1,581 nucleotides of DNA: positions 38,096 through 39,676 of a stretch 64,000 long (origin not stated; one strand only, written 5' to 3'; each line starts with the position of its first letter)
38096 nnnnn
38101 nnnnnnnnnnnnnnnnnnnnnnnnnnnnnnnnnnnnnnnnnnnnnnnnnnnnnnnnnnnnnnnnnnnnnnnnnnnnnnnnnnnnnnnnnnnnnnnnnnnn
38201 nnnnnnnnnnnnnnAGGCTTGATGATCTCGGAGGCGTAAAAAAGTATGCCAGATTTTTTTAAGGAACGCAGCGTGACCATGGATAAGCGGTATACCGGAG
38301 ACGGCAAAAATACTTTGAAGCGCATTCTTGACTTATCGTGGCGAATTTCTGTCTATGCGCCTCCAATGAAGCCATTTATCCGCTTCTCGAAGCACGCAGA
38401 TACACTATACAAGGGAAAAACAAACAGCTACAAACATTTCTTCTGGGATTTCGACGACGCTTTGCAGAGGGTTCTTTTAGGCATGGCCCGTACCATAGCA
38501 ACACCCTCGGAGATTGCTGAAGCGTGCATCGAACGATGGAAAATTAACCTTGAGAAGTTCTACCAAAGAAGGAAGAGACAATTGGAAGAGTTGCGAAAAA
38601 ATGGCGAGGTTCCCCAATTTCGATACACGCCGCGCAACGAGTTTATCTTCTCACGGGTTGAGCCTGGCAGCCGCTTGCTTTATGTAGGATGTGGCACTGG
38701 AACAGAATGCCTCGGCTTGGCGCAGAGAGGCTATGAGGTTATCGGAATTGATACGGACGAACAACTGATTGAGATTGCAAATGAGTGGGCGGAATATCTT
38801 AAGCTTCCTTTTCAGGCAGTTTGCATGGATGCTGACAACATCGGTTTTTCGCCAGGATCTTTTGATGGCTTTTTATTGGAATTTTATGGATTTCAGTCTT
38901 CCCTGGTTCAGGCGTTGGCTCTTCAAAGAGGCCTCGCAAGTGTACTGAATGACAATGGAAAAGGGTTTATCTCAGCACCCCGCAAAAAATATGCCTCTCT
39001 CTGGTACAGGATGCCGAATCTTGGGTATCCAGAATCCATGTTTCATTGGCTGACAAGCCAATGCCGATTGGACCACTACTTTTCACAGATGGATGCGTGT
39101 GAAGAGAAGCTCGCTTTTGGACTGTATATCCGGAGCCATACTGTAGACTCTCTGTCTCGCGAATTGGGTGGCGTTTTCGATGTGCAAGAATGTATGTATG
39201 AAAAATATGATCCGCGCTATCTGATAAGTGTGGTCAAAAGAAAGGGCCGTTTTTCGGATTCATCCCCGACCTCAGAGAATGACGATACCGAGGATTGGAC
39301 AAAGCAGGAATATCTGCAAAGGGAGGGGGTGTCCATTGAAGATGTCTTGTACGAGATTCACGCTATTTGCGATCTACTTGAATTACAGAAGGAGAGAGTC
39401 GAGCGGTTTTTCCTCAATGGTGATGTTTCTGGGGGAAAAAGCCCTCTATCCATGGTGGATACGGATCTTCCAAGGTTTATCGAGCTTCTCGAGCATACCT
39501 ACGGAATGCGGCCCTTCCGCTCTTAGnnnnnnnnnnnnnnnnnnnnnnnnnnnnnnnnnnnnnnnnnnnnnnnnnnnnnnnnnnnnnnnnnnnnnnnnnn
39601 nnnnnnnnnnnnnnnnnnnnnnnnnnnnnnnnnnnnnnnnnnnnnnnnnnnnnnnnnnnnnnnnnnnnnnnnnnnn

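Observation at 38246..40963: Lower-GC tailoring module (methyltransferase + PF14907-like nucleotidyltransferase) appended to the rSAM core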

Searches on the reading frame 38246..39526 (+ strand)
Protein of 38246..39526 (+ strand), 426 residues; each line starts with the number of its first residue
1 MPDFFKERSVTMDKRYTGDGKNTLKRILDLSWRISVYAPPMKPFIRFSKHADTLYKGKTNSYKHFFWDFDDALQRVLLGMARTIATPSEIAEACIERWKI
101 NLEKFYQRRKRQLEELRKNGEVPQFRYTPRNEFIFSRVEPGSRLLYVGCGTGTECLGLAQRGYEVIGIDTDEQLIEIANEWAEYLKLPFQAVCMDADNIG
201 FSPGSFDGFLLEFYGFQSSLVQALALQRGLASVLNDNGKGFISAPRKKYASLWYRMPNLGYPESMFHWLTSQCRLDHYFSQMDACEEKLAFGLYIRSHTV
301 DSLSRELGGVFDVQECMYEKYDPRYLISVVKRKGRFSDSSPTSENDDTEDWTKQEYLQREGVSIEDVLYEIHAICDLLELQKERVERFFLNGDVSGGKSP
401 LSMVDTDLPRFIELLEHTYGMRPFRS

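Call 3: search_protein_families(library=ncbifam, proteins=[window:38246-39526:+], max_evalue=0.01)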
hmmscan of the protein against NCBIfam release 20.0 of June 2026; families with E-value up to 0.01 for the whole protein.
window:38246-39526:+ (426 aa): 17 families
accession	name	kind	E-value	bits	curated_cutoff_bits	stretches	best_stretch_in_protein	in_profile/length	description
NF043040.1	corrin_prot_MT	hypoth_equivalog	6.4e-11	42.1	180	1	132-208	32-113/216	corrinoid protein-associated methyltransferase CpaM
NF045667.1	MTase_DVU1556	equivalog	2.8e-10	40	155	1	135-212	17-91/213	DVU_1556 family methyltransferase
TIGR01983.1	UbiG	equivalog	2.5e-07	30.2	102.95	1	141-207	50-118/228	bifunctional 2-polyprenyl-6-hydroxyphenol methylase/3-demethylubiquinol 3-O-methyltransferase UbiG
TIGR02021.1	BchM-ChlM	equivalog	3.5e-07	29.9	158.9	1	140-184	54-98/218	magnesium protoporphyrin IX methyltransferase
NF008992.0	PRK12335.1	equivalog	2.9e-06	26.7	303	1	138-197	121-179/289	SAM-dependent methyltransferase TehB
TIGR00477.1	tehB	equivalog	0.00015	21.2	219.5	1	139-201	73-134/238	tellurite resistance methyltransferase TehB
TIGR04290.1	meth_Rta_06860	hypoth_equivalog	0.00044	19.8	300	1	120-183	30-93/226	TIGR04290 family methyltransferase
NF047649.1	MTase_UXPK_star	exception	0.00047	19.3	460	1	131-208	68-149/283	methyltransferase/UXPK-star double selenoprotein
NF040539.1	AST_met_ArsM_2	exception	0.00065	19.6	240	1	142-190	58-109/262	putative arsinothricin biosynthesis methyltransferase ArsM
NF001244.0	PRK00216.1-5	equivalog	0.00067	19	216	1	138-211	46-124/236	bifunctional demethylmenaquinone methyltransferase/2-methoxy-6-polyprenyl-1,4-benzoquinol methylase UbiE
NF011529.0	PRK14968.1-3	equivalog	0.00085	18.8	162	1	141-183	35-77/198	putative methyltransferase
NF008405.0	PRK11207.1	equivalog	0.00093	18.7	218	1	137-177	28-67/198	tellurite resistance methyltransferase TehB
NF041255.1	mycofact_MftM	equivalog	0.0015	17.9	200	1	140-207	139-206/289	mycofactocin oligosaccharide methyltransferase MftM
NF001786.0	PRK00517.2-4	equivalog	0.0024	17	327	1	135-183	138-186/277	50S ribosomal protein L11 methyltransferase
NF001241.0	PRK00216.1-2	equivalog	0.0065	16.1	327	1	136-213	47-120/231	demethylmenaquinone methyltransferase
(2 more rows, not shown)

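Call 4: search_protein_families(library=pfam, proteins=[window:38246-39526:+], max_evalue=0.01)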
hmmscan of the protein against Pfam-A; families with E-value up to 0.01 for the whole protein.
window:38246-39526:+ (426 aa): 7 families
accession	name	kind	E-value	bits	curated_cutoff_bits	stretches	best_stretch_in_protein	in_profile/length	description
PF13649.12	Methyltransf_25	-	3.7e-12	47.2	27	1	145-238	2-97/97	Methyltransferase domain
PF08241.18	Methyltransf_11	-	7.1e-11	43.1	21.2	1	145-212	1-67/95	Methyltransferase domain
PF13847.12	Methyltransf_31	-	4.5e-07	30.1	27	1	141-211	4-80/145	Methyltransferase domain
PF13489.12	Methyltransf_23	-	1.8e-05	24.9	27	1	134-207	16-83/164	Methyltransferase domain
PF08242.18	Methyltransf_12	-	0.00013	23.1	30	1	146-210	2-70/98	Methyltransferase domain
PF03848.20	TehB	-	0.0019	18.1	20.4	1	139-199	30-90/193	Tellurite resistance protein TehB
PF05724.17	TPMT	-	0.0027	17.8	26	1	137-177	34-74/218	Thiopurine S-methyltransferase (TPMT)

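Call 16: find_homologous_proteins(query=window:38246-39523:+, max_evalue=0.00001)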
Query window:38246-39523:+ (426 aa): 100 proteins with E <= 0.00001 among 6226 candidates.
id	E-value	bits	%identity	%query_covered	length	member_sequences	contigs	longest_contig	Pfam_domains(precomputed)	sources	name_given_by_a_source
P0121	1.8e-263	892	90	99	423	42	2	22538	PF13649.13,PF08241.19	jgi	jgi:SAM-dependent methyltransferase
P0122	4.6e-248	841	88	96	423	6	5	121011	PF13847.13,PF13649.13,PF08241.19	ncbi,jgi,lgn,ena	jgi:ubiquinone/menaquinone biosynthesis C-methylase UbiE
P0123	1.8e-246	836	87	96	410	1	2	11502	PF13649.13,PF08241.19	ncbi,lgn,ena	-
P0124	7.9e-245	830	85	98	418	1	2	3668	PF13649.13,PF08241.19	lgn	-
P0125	2.5e-242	822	85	98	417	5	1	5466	PF13649.13,PF08241.19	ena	-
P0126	3.9e-240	815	85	98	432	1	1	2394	PF13649.13,PF08241.19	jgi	jgi:SAM-dependent methyltransferase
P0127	6.2e-234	795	83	98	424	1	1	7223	PF13649.13,PF08241.19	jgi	jgi:SAM-dependent methyltransferase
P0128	2.6e-225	766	81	96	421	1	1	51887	PF13649.13,PF08241.19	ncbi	ncbi:MAG: class I SAM-dependent methyltransferase [Desulfobacterales bacterium]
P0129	8.6e-223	758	79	97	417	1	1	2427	PF13649.13,PF08241.19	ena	-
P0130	8.2e-221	751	79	97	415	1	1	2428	PF13649.13,PF08241.19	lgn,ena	-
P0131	4.3e-215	732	76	98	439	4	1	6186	PF13649.13,PF08241.19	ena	-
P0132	5.7e-213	725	75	98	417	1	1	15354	PF13649.13,PF08241.19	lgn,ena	-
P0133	2.3e-210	717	76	96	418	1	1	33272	PF13649.13,PF08241.19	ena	-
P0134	1.5e-209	714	74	97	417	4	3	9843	PF13649.13,PF08241.19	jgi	jgi:SAM-dependent methyltransferase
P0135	1.8e-208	711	74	97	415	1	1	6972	PF13649.13,PF08241.19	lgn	-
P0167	3.2e-110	387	47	94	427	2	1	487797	PF13649.13,PF08241.19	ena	-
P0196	2.6e-93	331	43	93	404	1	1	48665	PF13649.13,PF08241.19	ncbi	ncbi:class I SAM-dependent methyltransferase [Candidatus Omnitrophota bacterium]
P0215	7.5e-71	257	39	88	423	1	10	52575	PF13649.13,PF08241.19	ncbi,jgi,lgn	-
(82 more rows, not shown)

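Call 17: find_encoding_contigs(protein=P0122, flank=10000, max_places=2)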
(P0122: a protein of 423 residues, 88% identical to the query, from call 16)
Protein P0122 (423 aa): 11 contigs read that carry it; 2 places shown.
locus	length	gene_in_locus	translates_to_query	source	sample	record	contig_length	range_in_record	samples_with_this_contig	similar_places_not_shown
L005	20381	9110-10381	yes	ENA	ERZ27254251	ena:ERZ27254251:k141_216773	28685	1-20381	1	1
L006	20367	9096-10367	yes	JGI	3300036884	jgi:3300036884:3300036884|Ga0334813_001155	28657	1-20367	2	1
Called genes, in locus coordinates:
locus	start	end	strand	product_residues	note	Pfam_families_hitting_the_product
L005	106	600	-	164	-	-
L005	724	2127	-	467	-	PF22879:AIPR_N, PF10592:AIPR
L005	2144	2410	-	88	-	PF14390:DUF4420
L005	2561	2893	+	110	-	-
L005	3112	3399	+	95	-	PF05402:PqqD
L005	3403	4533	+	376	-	PF04055:Radical_SAM, PF13186:SPASM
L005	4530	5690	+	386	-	PF04055:Radical_SAM, PF13353:Fer4_12 (weak)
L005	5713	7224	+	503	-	PF27840:ScmC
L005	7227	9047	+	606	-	PF00664:ABC_membrane (weak), PF00005:ABC_tran, PF13304:AAA_21 (faint)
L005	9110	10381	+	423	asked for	PF13649:Methyltransf_25, PF13847:Methyltransf_31 (weak), PF08241:Methyltransf_11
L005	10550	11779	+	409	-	PF14907:NTP_transf_5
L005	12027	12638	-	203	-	PF06082:YjbH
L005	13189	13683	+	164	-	-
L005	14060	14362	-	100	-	-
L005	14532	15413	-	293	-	PF00561:Abhydrolase_1, PF12697:Abhydrolase_6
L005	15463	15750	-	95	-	PF01584:CheW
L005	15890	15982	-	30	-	-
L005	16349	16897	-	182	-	PF01862:PvlArgDC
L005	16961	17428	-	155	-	PF02915:Rubrerythrin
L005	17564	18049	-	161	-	PF00027:cNMP_binding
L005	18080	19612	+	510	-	PF12912:N_NLPC_P60, PF12913:SH3_6, PF12914:SH3_7, PF00877:NLPC_P60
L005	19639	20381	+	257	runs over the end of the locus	PF01416:PseudoU_synth_1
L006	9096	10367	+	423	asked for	PF13649:Methyltransf_25, PF13847:Methyltransf_31 (weak), PF08241:Methyltransf_11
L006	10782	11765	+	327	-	PF14907:NTP_transf_5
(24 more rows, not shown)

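Call 18: find_encoding_contigs(protein=P0133, flank=10000, max_places=1)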
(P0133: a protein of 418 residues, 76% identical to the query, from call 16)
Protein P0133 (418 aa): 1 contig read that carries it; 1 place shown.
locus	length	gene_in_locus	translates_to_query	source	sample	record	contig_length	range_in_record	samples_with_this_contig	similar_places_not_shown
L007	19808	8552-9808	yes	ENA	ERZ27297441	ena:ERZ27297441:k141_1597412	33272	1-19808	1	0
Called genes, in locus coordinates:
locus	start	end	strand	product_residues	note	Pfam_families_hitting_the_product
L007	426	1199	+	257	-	PF04972:BON, PF21937:Yop-YscD_ppl_2nd (faint), PF04972:BON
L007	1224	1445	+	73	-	-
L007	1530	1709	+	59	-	-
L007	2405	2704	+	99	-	PF05402:PqqD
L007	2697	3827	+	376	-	PF04055:Radical_SAM, PF13186:SPASM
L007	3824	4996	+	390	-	PF04055:Radical_SAM, PF13353:Fer4_12 (faint)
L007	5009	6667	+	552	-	PF27840:ScmC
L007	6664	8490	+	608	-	PF00664:ABC_membrane (faint), PF00005:ABC_tran, PF13304:AAA_21 (faint)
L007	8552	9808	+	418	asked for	PF08241:Methyltransf_11, PF13649:Methyltransf_25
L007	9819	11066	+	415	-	PF14907:NTP_transf_5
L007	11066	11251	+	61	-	-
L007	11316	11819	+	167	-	-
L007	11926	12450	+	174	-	-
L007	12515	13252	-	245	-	PF11967:RecO_N, PF02565:RecO_C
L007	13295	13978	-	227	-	PF01810:LysE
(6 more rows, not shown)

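Call 19: find_encoding_contigs(protein=P0128, flank=10000, max_places=1)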
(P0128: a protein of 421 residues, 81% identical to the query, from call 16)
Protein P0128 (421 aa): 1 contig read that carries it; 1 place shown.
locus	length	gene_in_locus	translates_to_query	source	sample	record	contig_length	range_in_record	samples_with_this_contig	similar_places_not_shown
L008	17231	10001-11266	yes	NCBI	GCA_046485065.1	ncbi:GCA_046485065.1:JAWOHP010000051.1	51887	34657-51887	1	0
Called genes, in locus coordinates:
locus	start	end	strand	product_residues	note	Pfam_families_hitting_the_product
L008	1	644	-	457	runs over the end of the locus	PF05167:DUF711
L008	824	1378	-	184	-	PF01842:ACT, PF13291:ACT_4 (faint), PF13740:ACT_6, PF22629:ACT_AHAS_ss (faint), PF13740:ACT_6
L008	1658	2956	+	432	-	PF01368:DHH, PF02272:DHHA1, PF00571:CBS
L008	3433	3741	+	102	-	-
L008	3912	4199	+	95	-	PF05402:PqqD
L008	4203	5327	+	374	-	PF04055:Radical_SAM, PF13186:SPASM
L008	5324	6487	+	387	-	PF04055:Radical_SAM, PF13353:Fer4_12 (weak)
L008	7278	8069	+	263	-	PF27840:ScmC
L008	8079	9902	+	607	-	PF00664:ABC_membrane (faint), PF00005:ABC_tran, PF13304:AAA_21 (faint)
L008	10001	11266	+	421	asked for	PF08241:Methyltransf_11, PF13649:Methyltransf_25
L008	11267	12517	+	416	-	PF14907:NTP_transf_5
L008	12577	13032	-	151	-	PF02754:CCG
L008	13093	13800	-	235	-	PF14697:Fer4_21 (faint), PF00037:Fer4 (faint), PF12797:Fer4_2 (faint), PF13237:Fer4_10 (weak), PF12838:Fer4_7 (weak), PF13183:Fer4_8, PF13187:Fer4_9, PF13534:Fer4_17, +2 more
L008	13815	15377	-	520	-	PF12838:Fer4_7 (faint), PF14697:Fer4_21 (weak), PF00037:Fer4 (weak), PF12837:Fer4_6 (weak), PF02662:FlpD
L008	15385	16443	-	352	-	PF00070:Pyr_redox (faint), PF00890:FAD_binding_2, PF01134:GIDA (weak), PF01266:DAO, PF01494:FAD_binding_3 (weak), PF07992:Pyr_redox_2, PF12831:FAD_oxidored, PF13450:NAD_binding_8, +3 more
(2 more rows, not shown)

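Call 38: search_solved_structures(query=window:38246-39523:+, max_evalue=0.01)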
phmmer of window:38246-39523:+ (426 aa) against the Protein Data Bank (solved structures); distinct sequences matched with E-value up to 0.01: 22.
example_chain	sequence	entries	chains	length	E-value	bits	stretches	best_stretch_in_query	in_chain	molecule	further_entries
3d2l_A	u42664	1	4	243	3.1e-08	36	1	132-182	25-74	SAM-dependent methyltransferase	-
1wzn_A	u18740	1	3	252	1.8e-07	33.4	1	142-211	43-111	SAM-dependent methyltransferase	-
6uak_A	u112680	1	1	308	6.9e-06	28.2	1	138-208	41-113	SAM dependent methyltransferase LahSB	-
5wp5_A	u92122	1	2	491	0.00012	24.2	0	125-207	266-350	Phosphomethylethanolamine N-methyltransferase 2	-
1ve3_A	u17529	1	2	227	0.00022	23.3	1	137-210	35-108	hypothetical protein PH0226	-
2avn_A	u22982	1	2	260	0.0003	22.8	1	100-210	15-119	ubiquinone/menaquinone biosynthesis methyltransferase-related protein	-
6uv6_A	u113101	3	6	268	0.00042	22.4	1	142-235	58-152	D-glucose O-methyltransferase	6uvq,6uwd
9rfr_A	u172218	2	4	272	0.00064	21.8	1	132-233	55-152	Ubiquinone biosynthesis O-methyltransferase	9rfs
3sm3_A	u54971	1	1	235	0.00097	21.2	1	136-183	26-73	SAM-dependent methyltransferases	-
9khp_A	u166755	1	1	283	0.001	21.1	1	127-212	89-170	Class I SAM-dependent methyltransferase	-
9klx_A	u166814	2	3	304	0.0012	20.9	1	127-212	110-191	Class I SAM-dependent methyltransferase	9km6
8zc8_A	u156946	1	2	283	0.0021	20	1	137-212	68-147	MitM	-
9w6x_A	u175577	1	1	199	0.0022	20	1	133-181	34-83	YtkW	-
21zq_A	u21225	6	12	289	0.0022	20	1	137-212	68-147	MitM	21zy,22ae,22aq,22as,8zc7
5wp4_A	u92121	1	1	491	0.0034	19.4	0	131-207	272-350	Phosphoethanolamine N-methyltransferase 1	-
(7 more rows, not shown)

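Call 48: find_encoding_contigs(protein=P0167, flank=9000, max_places=1)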
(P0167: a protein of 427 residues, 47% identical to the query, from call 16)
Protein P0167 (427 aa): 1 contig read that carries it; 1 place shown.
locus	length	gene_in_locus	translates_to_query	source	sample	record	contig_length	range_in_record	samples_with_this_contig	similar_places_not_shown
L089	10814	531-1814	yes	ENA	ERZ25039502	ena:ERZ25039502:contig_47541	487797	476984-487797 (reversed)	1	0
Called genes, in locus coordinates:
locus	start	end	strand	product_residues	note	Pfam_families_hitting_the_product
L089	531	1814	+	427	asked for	PF08241:Methyltransf_11, PF13649:Methyltransf_25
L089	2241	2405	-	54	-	-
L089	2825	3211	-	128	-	PF00072:Response_reg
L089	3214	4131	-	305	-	PF00512:HisKA, PF02518:HATPase_c, PF14501:HATPase_c_5 (weak)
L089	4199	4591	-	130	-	PF00072:Response_reg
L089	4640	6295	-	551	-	PF02743:dCache_1, PF00512:HisKA, PF02518:HATPase_c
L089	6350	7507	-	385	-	PF00512:HisKA, PF02518:HATPase_c, PF00072:Response_reg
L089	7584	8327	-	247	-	PF08447:PAS_3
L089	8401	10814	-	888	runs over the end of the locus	PF01326:PPDK_N, PF00391:PEP-utilizers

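Call 49: find_encoding_contigs(protein=P0215, flank=9000, max_places=1)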
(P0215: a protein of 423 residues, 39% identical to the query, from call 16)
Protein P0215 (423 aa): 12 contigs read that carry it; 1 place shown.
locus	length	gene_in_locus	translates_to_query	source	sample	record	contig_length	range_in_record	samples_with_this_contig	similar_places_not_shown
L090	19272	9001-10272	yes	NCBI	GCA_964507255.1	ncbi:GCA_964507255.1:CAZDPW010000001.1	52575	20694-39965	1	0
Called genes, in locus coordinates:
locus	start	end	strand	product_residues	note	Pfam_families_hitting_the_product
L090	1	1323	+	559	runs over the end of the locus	-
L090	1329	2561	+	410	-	PF13353:Fer4_12, PF04055:Radical_SAM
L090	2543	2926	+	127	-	-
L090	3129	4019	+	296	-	PF27840:ScmC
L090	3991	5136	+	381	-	PF04055:Radical_SAM, PF13353:Fer4_12 (weak)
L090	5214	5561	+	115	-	-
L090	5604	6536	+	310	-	PF27840:ScmC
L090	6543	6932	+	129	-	-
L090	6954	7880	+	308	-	PF27840:ScmC, PF07475:Hpr_kinase_C (weak)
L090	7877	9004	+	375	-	PF04055:Radical_SAM, PF13353:Fer4_12 (weak)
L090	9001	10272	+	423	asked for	PF08241:Methyltransf_11, PF13649:Methyltransf_25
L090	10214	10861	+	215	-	PF00717:Peptidase_S24 (weak)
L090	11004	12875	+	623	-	PF00664:ABC_membrane, PF00005:ABC_tran, PF13304:AAA_21 (faint)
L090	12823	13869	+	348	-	PF00535:Glycos_transf_2, PF10111:Glyco_tranf_2_2, PF13641:Glyco_tranf_2_3, PF13632:Glyco_trans_2_3 (faint)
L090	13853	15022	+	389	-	PF14907:NTP_transf_5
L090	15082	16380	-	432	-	PF07690:MFS_1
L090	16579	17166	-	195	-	PF12804:NTP_transf_3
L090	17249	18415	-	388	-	PF00465:Fe-ADH, PF13685:Fe-ADH_2, PF25137:ADH_Fe_C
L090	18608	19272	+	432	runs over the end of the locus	PF00501:AMP-binding, PF14535:AMP-binding_C_2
